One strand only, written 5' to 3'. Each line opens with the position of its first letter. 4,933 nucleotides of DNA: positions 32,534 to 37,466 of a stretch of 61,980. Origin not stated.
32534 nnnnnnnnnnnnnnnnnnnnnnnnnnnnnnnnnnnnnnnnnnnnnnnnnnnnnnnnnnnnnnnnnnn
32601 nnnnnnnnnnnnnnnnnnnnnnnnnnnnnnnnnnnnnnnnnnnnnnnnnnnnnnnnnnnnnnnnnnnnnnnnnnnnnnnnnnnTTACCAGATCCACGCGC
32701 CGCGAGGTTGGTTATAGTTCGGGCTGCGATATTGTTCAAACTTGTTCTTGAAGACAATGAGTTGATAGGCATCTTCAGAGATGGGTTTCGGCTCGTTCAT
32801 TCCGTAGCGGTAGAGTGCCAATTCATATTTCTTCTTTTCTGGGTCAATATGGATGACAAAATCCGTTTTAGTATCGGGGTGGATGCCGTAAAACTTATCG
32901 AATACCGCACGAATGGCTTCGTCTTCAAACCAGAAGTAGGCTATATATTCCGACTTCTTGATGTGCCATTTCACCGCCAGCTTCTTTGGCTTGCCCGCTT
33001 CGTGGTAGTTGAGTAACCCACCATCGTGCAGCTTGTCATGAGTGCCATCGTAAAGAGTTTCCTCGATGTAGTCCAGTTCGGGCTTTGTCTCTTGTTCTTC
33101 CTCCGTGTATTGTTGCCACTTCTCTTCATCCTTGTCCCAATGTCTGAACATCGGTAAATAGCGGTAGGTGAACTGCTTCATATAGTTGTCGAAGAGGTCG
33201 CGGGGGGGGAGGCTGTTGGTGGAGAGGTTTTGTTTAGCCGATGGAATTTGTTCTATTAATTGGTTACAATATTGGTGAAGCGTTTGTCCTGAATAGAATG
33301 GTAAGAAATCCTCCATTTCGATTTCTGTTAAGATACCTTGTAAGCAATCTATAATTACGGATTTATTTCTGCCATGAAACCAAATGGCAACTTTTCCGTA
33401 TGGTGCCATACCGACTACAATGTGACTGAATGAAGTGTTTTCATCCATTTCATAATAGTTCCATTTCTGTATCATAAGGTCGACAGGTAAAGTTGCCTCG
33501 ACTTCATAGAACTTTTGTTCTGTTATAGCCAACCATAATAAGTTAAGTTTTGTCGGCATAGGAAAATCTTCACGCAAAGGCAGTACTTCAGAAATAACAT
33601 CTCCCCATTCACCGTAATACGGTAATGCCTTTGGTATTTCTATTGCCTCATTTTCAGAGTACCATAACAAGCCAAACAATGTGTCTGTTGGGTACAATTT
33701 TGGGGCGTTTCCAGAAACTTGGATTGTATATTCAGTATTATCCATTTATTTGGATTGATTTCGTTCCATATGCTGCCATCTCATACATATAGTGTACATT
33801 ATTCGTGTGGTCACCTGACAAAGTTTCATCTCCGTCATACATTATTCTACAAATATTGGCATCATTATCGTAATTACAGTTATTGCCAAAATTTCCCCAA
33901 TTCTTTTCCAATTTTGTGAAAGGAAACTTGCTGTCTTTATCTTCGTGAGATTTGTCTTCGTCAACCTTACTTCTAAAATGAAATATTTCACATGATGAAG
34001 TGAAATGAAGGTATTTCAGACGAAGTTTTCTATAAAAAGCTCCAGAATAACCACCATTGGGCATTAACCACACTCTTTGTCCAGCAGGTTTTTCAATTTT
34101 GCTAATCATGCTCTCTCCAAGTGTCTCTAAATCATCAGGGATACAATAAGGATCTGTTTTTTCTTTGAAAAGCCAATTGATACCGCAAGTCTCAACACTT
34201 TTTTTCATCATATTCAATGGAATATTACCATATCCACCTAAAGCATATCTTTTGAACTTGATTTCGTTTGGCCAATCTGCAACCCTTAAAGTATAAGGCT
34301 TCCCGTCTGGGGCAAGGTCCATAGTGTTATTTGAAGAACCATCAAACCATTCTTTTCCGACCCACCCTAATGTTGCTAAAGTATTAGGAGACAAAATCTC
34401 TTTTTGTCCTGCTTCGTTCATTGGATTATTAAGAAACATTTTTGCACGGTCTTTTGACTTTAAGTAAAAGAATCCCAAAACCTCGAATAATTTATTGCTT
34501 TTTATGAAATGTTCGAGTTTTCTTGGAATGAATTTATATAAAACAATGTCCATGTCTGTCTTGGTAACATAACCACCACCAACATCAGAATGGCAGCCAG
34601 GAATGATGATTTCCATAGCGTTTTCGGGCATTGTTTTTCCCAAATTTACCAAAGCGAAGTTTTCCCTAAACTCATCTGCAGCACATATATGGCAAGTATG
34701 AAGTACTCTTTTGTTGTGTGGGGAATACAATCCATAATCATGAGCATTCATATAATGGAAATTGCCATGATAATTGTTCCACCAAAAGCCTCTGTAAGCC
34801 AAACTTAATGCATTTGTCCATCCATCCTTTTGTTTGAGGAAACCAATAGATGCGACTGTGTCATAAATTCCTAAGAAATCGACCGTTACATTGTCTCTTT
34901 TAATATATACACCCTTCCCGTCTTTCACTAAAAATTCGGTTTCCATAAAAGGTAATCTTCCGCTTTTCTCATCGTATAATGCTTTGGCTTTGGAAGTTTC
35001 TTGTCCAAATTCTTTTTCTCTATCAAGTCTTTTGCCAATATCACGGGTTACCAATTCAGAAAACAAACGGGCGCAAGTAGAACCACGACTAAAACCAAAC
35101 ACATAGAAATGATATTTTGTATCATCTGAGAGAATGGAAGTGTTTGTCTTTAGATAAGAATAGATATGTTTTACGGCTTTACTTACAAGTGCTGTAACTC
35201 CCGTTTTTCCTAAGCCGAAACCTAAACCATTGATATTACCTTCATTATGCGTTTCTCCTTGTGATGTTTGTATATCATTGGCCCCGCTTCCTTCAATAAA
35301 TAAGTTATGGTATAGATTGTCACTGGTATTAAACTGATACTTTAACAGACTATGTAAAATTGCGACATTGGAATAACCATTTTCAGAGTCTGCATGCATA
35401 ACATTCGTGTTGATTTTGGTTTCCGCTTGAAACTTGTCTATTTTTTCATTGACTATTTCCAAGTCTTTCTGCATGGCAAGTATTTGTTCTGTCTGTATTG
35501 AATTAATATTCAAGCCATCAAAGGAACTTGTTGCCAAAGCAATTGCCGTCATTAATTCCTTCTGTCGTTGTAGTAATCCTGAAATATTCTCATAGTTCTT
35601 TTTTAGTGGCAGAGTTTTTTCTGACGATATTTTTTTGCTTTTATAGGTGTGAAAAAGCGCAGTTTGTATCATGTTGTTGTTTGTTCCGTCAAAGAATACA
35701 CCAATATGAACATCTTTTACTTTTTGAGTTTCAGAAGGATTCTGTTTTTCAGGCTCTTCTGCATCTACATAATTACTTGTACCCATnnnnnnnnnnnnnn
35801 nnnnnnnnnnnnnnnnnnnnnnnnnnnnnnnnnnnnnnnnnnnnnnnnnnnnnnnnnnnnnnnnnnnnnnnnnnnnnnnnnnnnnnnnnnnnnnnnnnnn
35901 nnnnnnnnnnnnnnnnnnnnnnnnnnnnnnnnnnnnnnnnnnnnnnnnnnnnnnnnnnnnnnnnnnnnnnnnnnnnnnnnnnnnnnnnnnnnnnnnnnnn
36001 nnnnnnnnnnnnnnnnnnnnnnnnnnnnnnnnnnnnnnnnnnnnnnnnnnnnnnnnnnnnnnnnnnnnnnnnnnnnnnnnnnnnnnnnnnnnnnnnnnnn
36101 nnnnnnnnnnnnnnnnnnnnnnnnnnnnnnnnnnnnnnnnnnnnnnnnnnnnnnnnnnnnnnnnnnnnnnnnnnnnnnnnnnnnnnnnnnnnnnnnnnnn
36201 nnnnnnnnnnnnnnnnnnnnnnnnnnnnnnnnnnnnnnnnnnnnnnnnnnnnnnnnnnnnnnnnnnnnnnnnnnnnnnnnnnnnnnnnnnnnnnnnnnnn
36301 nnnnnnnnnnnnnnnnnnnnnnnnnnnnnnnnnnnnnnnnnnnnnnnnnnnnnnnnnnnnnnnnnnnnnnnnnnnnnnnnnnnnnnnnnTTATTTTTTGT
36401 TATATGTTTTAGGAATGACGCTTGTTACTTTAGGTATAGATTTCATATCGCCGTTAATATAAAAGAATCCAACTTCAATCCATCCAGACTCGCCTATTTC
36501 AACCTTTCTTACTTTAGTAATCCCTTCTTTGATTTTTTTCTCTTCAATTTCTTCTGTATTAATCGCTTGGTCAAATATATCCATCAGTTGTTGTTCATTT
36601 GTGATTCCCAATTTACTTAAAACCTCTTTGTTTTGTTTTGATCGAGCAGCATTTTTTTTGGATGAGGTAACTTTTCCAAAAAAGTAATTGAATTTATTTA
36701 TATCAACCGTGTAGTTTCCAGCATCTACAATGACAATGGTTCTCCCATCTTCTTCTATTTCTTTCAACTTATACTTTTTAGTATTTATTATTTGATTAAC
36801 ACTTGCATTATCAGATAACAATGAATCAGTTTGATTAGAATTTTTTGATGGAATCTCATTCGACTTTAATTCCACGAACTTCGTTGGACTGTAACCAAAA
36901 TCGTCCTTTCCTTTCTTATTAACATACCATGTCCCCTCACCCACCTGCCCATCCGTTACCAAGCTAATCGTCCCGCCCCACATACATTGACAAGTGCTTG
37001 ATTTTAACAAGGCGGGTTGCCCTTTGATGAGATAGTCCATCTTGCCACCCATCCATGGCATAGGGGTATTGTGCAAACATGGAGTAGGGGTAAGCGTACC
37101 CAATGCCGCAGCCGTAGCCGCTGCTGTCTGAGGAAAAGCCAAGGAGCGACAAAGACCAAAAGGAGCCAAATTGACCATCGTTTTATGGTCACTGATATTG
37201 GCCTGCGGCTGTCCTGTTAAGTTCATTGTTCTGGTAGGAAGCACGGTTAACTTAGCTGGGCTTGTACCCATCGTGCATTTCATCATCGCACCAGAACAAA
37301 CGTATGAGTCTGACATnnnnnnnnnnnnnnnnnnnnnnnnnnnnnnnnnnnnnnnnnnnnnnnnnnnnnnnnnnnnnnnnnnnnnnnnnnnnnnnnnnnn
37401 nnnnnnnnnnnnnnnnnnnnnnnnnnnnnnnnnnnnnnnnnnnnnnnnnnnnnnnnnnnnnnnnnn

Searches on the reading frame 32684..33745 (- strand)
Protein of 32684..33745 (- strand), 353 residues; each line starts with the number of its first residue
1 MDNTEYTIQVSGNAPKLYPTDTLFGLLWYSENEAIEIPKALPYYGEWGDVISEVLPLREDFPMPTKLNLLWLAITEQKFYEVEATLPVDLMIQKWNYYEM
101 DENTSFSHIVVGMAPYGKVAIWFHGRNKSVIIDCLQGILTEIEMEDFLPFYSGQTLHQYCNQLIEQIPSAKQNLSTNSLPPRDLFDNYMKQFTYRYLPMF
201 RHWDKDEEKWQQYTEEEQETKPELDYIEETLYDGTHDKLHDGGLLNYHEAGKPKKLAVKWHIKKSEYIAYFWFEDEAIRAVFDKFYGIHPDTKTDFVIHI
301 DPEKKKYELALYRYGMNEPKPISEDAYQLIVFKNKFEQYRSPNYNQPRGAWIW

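Call 14: search_protein_families(library=pfam, proteins=[window:32684-33745:-], max_evalue=0.01)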
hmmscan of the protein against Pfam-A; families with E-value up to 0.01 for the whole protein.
window:32684-33745:- (353 aa): 1 family
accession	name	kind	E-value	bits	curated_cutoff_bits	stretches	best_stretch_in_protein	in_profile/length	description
PF11153.13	DUF2931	-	1.9e-12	47.7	22.2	1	45-151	42-160/182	Protein of unknown function (DUF2931)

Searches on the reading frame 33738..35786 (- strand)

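Call 14: search_protein_families(library=pfam, proteins=[window:33738-35786:-], max_evalue=0.01)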
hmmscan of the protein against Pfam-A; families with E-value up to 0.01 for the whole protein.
window:33738-35786:- (682 aa): 1 family
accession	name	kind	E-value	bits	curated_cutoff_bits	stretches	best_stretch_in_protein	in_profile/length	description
PF09994.14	T6SS_Tle1-like_cat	-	3.7e-20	72.9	27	1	133-410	17-271/287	T6SS, Phospholipase effector Tle1-like, catalytic domain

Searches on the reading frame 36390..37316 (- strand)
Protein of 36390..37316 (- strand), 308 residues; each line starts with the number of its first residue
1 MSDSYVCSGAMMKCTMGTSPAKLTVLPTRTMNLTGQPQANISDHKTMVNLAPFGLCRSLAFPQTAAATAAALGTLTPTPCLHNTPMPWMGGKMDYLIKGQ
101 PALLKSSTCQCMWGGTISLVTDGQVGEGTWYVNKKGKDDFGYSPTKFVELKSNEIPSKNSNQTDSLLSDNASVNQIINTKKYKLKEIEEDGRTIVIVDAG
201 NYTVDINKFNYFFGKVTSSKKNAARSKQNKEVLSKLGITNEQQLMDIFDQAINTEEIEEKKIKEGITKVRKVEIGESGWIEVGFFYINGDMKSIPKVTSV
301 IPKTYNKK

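Call 14: search_protein_families(library=pfam, proteins=[window:36390-37316:-], max_evalue=0.01)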
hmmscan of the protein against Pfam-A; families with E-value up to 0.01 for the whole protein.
window:36390-37316:- (308 aa): 1 family
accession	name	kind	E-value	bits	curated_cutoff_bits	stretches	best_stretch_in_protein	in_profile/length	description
PF14107.11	DUF4280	-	1.7e-30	106.2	26.3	1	6-124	1-109/109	Domain of unknown function (DUF4280)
